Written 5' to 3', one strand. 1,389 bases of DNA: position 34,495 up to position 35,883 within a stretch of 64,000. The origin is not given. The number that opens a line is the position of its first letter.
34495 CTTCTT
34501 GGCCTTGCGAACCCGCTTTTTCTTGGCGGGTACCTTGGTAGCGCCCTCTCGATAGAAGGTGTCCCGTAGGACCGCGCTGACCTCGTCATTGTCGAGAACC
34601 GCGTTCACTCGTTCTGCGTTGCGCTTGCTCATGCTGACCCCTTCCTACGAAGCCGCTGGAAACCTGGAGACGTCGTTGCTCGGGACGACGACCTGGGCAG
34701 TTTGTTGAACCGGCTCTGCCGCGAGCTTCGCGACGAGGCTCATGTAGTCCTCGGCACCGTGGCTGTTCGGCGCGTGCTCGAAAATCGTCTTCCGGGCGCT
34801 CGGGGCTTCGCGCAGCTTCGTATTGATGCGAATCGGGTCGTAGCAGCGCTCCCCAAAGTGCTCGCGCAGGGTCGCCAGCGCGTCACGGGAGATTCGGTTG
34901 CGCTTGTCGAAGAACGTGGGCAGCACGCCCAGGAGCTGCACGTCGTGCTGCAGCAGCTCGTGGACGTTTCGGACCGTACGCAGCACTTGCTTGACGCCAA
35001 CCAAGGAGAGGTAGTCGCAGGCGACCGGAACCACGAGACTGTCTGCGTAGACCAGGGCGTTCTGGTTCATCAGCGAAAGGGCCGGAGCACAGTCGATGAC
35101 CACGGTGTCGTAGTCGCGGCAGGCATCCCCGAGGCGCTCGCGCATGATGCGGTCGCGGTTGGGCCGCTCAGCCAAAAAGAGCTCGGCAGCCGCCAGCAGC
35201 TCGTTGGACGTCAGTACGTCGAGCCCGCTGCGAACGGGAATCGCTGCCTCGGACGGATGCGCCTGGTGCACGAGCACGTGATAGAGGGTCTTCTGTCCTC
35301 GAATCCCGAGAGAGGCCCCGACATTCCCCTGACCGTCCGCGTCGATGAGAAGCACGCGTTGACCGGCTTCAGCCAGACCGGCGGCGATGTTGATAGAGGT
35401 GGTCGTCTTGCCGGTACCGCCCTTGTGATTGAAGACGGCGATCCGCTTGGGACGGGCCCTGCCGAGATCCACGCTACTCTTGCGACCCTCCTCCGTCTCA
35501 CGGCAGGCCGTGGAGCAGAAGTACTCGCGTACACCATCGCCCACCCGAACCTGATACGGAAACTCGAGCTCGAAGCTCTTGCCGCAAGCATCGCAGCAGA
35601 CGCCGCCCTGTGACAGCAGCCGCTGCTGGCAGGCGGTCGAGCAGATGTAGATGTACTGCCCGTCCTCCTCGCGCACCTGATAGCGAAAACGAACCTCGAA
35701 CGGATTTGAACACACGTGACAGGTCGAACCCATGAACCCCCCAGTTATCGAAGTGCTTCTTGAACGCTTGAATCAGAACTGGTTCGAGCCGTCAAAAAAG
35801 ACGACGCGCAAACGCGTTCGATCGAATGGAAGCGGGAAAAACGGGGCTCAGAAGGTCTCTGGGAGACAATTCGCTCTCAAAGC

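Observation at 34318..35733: ParA ATPase fused to two TRASH-type zinc fingers, paired with a ParG-like RHH protein: an orphan chromosomal positioning module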

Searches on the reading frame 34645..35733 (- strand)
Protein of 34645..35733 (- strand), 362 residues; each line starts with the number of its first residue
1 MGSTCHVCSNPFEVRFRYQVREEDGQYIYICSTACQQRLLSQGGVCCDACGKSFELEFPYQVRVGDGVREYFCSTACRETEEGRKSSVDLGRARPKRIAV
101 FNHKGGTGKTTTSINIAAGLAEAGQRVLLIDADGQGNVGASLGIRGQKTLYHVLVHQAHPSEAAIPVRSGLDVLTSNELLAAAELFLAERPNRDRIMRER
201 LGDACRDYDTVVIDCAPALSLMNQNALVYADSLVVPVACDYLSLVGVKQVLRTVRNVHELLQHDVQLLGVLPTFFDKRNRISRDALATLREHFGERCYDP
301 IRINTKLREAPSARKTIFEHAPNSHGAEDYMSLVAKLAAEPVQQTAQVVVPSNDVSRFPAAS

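Call 3: search_protein_families(library=pfam, proteins=[window:34645-35733:-], max_evalue=1)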
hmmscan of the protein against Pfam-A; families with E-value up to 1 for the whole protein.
window:34645-35733:- (362 aa): 17 families
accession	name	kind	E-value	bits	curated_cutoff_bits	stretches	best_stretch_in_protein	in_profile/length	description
PF13614.12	AAA_31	-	9.7e-49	166.1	27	1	96-266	2-176/177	AAA domain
PF01656.29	CbiA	-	1.6e-22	80.3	25.4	1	98-316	1-124/125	CobQ/CobB/MinD/ParA nucleotide binding domain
PF00142.24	Fer4_NifH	-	1.1e-11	45.2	25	2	97-152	2-57/271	4Fe-4S iron sulfur cluster binding proteins, NifH/frxC family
PF09140.17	MipZ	-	4.7e-11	42.9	20.7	1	97-242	2-134/262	ATPase MipZ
PF10609.15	ParA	-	4.9e-10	39.7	27.1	1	97-337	5-245/246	NUBPL iron-transfer P-loop NTPase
PF06564.18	CBP_BcsQ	-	3e-08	33.9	21.3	1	100-334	6-230/234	Cellulose biosynthesis protein BcsQ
PF02374.21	ArsA_ATPase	-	1.1e-06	28.5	24.3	1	97-138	2-43/305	Anion-transporting ATPase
PF07015.17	VirC1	-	4.7e-06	26.5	24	1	98-134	4-40/231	VirC1 protein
PF06467.20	zf-FCS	-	8.2e-06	26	22.4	1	45-78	5-36/39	MYM-type Zinc finger with FCS sequence motif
PF04851.21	ResIII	-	0.0042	17.4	22.5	1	76-130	11-59/164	Type III restriction enzyme, res subunit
PF00448.28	SRP54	-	0.02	15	22.7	1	105-133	10-38/196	SRP54-type protein, GTPase domain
PF25199.1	nSTAND_NTPase5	-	0.025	14.8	34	1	91-140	36-86/145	Novel STAND NTPase 5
PF24461.1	DUF7576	-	0.035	14.4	27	1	47-80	20-57/60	Family of unknown function (DUF7576)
PF13604.12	AAA_30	-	0.095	12.9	27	1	95-154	17-77/191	AAA domain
PF21369.3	STL11_N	-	0.16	12.5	27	1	2-43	22-64/117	STL11, N-terminal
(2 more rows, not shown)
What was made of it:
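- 34645..35733 (-): ParA-zf gene: 362-aa ParA/MinD-type ATPase with an N-terminal double zinc finger. Pfam AAA_31 E 1e-48 and CbiA 2e-22 (call 3).
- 35503..35595 (-): Zinc-finger unit 2 (aa 47-77, C-x2-C-x22-C-x3-C). Pfam zf-FCS PF06467, 26.0 bits against a cut-off of 22.4, aa 45-78 (call 3).
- On ParA/MinD (deviant Walker A) P-loop ATPases: AAA_31 166 bits (cut-off 27) and CbiA 80 bits (cut-off 25.4) (call 3).
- On TRASH / zf-FCS zinc fingers: Unit 2 scores 26.0 against 22.4 bits (call 3).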

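Call 4: search_protein_families(library=ncbifam, proteins=[window:34645-35733:-], max_evalue=1)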
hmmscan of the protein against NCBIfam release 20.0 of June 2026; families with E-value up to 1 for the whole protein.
window:34645-35733:- (362 aa): 41 families (the best 25 are shown)
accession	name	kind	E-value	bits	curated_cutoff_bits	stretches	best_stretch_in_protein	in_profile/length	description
NF041546.1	ParA_partition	equivalog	4.8e-26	91.6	180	2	98-154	2-59/203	ParA family partition ATPase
TIGR03371.1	cellulose_yhjQ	equivalog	6.6e-21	74.9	157.85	1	96-334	2-238/246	cellulose biosynthesis protein BcsQ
TIGR03453.1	partition_RepA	equivalog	6.8e-21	74.5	348.45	1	97-323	106-356/387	plasmid partitioning protein RepA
TIGR01969.1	minD_arch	subfamily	2.2e-18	66.4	201.75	1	98-343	3-236/251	cell division ATPase MinD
NF010443.0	PRK13869.1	subfamily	2.9e-16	59.3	446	1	96-261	122-305/405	plasmid-partitioning protein RepA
NF041283.1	PrgP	equivalog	3.1e-13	49.7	400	1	98-296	5-215/297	ParA superfamily DNA segregation protein PrgP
NF010259.0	PRK13705.1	equivalog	4e-13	49.1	725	1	93-258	104-285/388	plasmid-partitioning protein SopA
TIGR01007.1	eps_fam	subfamily_domain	4.4e-12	46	108.05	1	85-223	7-143/204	polysaccharide biosynthesis tyrosine autokinase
TIGR01968.1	minD_bact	equivalog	4.9e-12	45.8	212.9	1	98-241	4-145/261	septum site-determining protein MinD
TIGR01281.1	DPOR_bchL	equivalog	6.7e-12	45.3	345.15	2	98-154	3-58/268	ferredoxin:protochlorophyllide reductase (ATP-dependent) iron-sulfur ATP-binding protein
TIGR01287.1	nifH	equivalog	9.9e-11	41.4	394.35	2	96-157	1-62/275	nitrogenase iron protein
NF009701.0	PRK13230.1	subfamily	1.3e-09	37.5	350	2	96-142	2-47/291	nitrogenase reductase-like protein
NF047398.1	AAA_KGGVGR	domain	2.4e-09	37.8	90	1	95-133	2-40/190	KGGVGR-motif variant AAA ATPase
NF033200.1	F430_CfbC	exception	3.8e-09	36.3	402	2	96-154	1-59/260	Ni-sirohydrochlorin a,c-diamide reductive cyclase ATP-dependent reductase subunit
TIGR03018.1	pepcterm_TyrKin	hypoth_equivalog_domain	1.9e-08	33.9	230.65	1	98-254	38-196/207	XrtA-associated tyrosine autokinase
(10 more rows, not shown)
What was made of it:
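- On Chromosomal ParABS (Soj-Spo0J): 91.6 bits against a cut-off of 180 (call 4).
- Closest known: Chromosomal Soj/ParA-Spo0J/ParB-parS. Different: The protein scores below the NCBIfam ParA_partition cut-off (91.6 vs 180 bits; call 4).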

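Call 5: find_homologous_proteins(query=window:34645-35733:-, max_evalue=1e-10)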
Query window:34645-35733:- (362 aa): 3778 proteins with E <= 1e-10 among 8000 candidates; the best 120 are listed.
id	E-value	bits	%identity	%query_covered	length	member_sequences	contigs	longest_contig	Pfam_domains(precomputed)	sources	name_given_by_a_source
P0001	4.6e-229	778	94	100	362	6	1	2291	PF00142.25,PF10609.16,PF06467.21,PF01656.30,PF13614.13,PF07015.18,PF09140.18,PF06564.19,PF02374.22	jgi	jgi:chromosome partitioning protein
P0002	1.6e-190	651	81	100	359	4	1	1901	PF00142.25,PF10609.16,PF06467.21,PF01656.30,PF13614.13,PF07015.18,PF09140.18,PF06564.19,PF02374.22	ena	-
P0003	7.8e-180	616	79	95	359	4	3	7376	PF00142.25,PF10609.16,PF01656.30,PF13614.13,PF07015.18,PF09140.18,PF06564.19,PF02374.22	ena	-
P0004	1.1e-179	615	80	94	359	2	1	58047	PF00142.25,PF10609.16,PF01656.30,PF13614.13,PF07015.18,PF09140.18,PF06564.19,PF02374.22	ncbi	-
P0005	1.3e-179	615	80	94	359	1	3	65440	PF00142.25,PF10609.16,PF01656.30,PF13614.13,PF07015.18,PF09140.18,PF06564.19,PF02374.22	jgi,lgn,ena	jgi:chromosome partitioning protein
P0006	1.9e-179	615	80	94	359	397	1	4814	PF00142.25,PF10609.16,PF01656.30,PF13614.13,PF07015.18,PF09140.18,PF06564.19,PF02374.22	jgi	jgi:chromosome partitioning protein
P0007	4.8e-179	613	79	94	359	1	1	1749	PF00142.25,PF10609.16,PF01656.30,PF13614.13,PF07015.18,PF09140.18,PF06564.19,PF02374.22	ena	-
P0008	5.7e-179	613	80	94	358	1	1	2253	PF00142.25,PF10609.16,PF01656.30,PF13614.13,PF07015.18,PF09140.18,PF06564.19,PF02374.22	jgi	jgi:chromosome partitioning protein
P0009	1.2e-178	612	79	94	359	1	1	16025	PF00142.25,PF10609.16,PF01656.30,PF13614.13,PF07015.18,PF09140.18,PF06564.19,PF02374.22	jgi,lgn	-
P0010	1.4e-178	612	79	96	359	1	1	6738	PF00142.25,PF10609.16,PF06467.21,PF01656.30,PF13614.13,PF07015.18,PF09140.18,PF06564.19,PF02374.22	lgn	-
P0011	2.0e-178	611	78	96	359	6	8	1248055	PF00142.25,PF10609.16,PF01656.30,PF13614.13,PF07015.18,PF09140.18,PF06564.19,PF02374.22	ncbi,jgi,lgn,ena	jgi:chromosome partitioning protein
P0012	3.2e-178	610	77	98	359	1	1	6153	PF00142.25,PF10609.16,PF01656.30,PF13614.13,PF07015.18,PF09140.18,PF06564.19,PF02374.22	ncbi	-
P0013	3.7e-178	610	78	96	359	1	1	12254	PF00142.25,PF10609.16,PF01656.30,PF13614.13,PF07015.18,PF09140.18,PF06564.19,PF02374.22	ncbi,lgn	ncbi:MAG: AAA family ATPase [Polyangiales bacterium]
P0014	7.1e-178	609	79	94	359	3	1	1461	PF00142.25,PF10609.16,PF01656.30,PF13614.13,PF07015.18,PF09140.18,PF06564.19,PF02374.22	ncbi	-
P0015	1.9e-177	608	77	96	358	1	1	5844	PF00142.25,PF10609.16,PF01656.30,PF13614.13,PF07015.18,PF09140.18,PF06564.19,PF02374.22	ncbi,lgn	ncbi:MAG: ParA family protein [Polyangiales bacterium]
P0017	4.9e-177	607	78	96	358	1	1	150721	PF00142.25,PF10609.16,PF06467.21,PF01656.30,PF13614.13,PF07015.18,PF09140.18,PF06564.19,PF02374.22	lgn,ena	-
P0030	3.3e-176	604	77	96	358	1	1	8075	PF00142.25,PF10609.16,PF06467.21,PF01656.30,PF13614.13,PF07015.18,PF09140.18,PF06564.19,PF02374.22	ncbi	ncbi:MAG: AAA family ATPase [Myxococcota bacterium]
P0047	2.7e-171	588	77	94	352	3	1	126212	PF00142.25,PF10609.16,PF06467.21,PF01656.30,PF13614.13,PF07015.18,PF09140.18,PF06564.19,PF02374.22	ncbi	ncbi:MAG: AAA family ATPase [Myxococcota bacterium]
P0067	1.8e-151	523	68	93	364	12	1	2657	PF00142.25,PF10609.16,PF06467.21,PF01656.30,PF13614.13,PF07015.18,PF09140.18,PF06564.19,PF02374.22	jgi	-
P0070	7.5e-151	520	66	96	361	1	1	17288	PF00142.25,PF10609.16,PF06467.21,PF01656.30,PF13614.13,PF09140.18,PF06564.19,PF02374.22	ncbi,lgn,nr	ncbi:MAG TPA: ParA family protein [Sandaracinaceae bacterium LLY-WYZ-13_1]|nr:ParA family protein [S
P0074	1.3e-150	520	69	93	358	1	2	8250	PF00142.25,PF10609.16,PF06467.21,PF01656.30,PF13614.13,PF09140.18,PF06564.19,PF02374.22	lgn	-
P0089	4.1e-148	511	69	93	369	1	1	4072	PF00142.25,PF10609.16,PF06467.21,PF01656.30,PF13614.13,PF09140.18,PF06564.19,PF02374.22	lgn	-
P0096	1.6e-147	510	68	93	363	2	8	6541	PF00142.25,PF10609.16,PF06467.21,PF01656.30,PF13614.13,PF09140.18,PF06564.19,PF02374.22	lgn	-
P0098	1.7e-147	509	68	92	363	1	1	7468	PF00142.25,PF10609.16,PF06467.21,PF01656.30,PF13614.13,PF07015.18,PF09140.18,PF06564.19,PF02374.22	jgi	jgi:chromosome partitioning protein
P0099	1.7e-147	509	68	93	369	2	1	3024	PF00142.25,PF10609.16,PF06467.21,PF01656.30,PF13614.13,PF09140.18,PF06564.19,PF02374.22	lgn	-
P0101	3.1e-147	509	66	96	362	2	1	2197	PF00142.25,PF10609.16,PF06467.21,PF01656.30,PF13614.13,PF09140.18,PF06564.19,PF02374.22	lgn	-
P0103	4.6e-147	508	68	95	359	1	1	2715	PF00142.25,PF10609.16,PF06467.21,PF01656.30,PF13614.13,PF07015.18,PF09140.18,PF06564.19,PF02374.22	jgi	-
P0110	2.1e-146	506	64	97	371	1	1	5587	PF00142.25,PF10609.16,PF06467.21,PF01656.30,PF13614.13,PF09140.18,PF06564.19,PF02374.22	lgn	-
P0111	2.9e-146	505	66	93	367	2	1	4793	PF00142.25,PF10609.16,PF06467.21,PF01656.30,PF13614.13,PF09140.18,PF06564.19,PF02374.22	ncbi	-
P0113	3.6e-146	505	68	93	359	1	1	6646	PF00142.25,PF10609.16,PF06467.21,PF01656.30,PF13614.13,PF07015.18,PF09140.18,PF06564.19,PF02374.22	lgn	-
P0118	1.3e-145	503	67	93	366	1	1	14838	PF00142.25,PF10609.16,PF06467.21,PF01656.30,PF13614.13,PF07015.18,PF09140.18,PF06564.19,PF02374.22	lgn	-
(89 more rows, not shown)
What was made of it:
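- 34645..35733 (-): More than 120 orthologues at >=64 % identity, all from Myxococcota/Polyangiales/Sandaracinaceae assemblies (call 5).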

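Call 16: search_solved_structures(query=window:34645-35733:-, max_evalue=0.00001, show_alignments=2)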
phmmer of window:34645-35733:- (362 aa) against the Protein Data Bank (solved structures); distinct sequences matched with E-value up to 0.00001: 36.
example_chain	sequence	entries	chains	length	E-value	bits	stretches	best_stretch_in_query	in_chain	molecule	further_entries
1wcv_1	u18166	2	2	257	9.4e-50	173.2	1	92-340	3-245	SEGREGATION PROTEIN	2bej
2bek_A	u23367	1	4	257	1.3e-48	169.4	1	92-340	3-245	SEGREGATION PROTEIN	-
8ray_B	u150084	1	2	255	2.8e-43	151.9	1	98-337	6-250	ParA family protein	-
4pfs_A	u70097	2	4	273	1.6e-38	136.3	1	97-318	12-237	Cobyrinic Acid a,c-diamide synthase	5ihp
5if9_A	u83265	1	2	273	1.8e-38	136.1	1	97-318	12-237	Cobyrinic Acid a,c-diamide synthase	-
6iub_A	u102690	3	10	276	2.5e-31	112.6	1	95-334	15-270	SpoOJ regulator (Soj)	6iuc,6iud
8jmj_A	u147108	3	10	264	4.8e-30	108.4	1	97-334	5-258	SpoOJ regulator (Soj)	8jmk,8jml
3k9g_A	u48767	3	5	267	3.6e-12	49.6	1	90-243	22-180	PF-32 protein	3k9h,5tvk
6non_A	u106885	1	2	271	4e-12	49.4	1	95-282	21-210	Cobyrinic acid ac-diamide synthase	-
6noo_A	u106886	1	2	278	4.3e-12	49.3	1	95-282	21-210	Maintenance of carboxysome positioning A protein, MCDA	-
8p53_A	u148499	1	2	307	2.6e-11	46.8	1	74-341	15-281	Antiactivator FleN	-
5j1j_A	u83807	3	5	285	2.7e-11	46.7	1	90-341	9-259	Site-determining protein | Transcriptional antiactivator FleN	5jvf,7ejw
6nop_B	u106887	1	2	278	5.7e-11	45.7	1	95-282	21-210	Cobyrinic acid ac-diamide synthase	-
8pb9_A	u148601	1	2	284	1.1e-10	44.7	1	87-341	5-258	Antiactivator FleN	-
7npd_A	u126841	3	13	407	1.1e-10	44.7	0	186-297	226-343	Walker A-type ATPase | AAA family ATPase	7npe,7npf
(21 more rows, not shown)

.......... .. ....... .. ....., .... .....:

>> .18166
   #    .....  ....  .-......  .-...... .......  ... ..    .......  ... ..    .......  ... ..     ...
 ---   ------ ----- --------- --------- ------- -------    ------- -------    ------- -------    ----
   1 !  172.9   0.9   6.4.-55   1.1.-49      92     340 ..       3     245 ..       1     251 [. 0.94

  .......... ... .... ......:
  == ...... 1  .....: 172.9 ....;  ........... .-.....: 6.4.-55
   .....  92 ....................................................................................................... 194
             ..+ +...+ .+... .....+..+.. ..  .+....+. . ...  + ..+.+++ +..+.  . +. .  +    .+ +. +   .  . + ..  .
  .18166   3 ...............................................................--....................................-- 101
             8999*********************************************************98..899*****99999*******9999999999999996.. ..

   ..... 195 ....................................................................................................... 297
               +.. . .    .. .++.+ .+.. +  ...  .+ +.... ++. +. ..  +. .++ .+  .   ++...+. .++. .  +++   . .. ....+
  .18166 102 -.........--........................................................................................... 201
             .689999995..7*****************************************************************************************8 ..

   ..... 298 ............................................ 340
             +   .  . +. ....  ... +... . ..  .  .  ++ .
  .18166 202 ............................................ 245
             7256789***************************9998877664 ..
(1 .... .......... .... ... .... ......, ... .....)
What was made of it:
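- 34645..35733 (-): Closest solved relative is T. thermophilus Soj 1wcv, E 9e-50 (call 16).
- On Type Ib ParF/ParG-like partition systems: The core is closest to Soj (calls 3, 16).
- Closest known: Chromosomal Soj/ParA-Spo0J/ParB-parS. Same: The core sequence is closest to Soj (1wcv E 9e-50; HpSoj 6iub E 2.5e-31; call 16).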
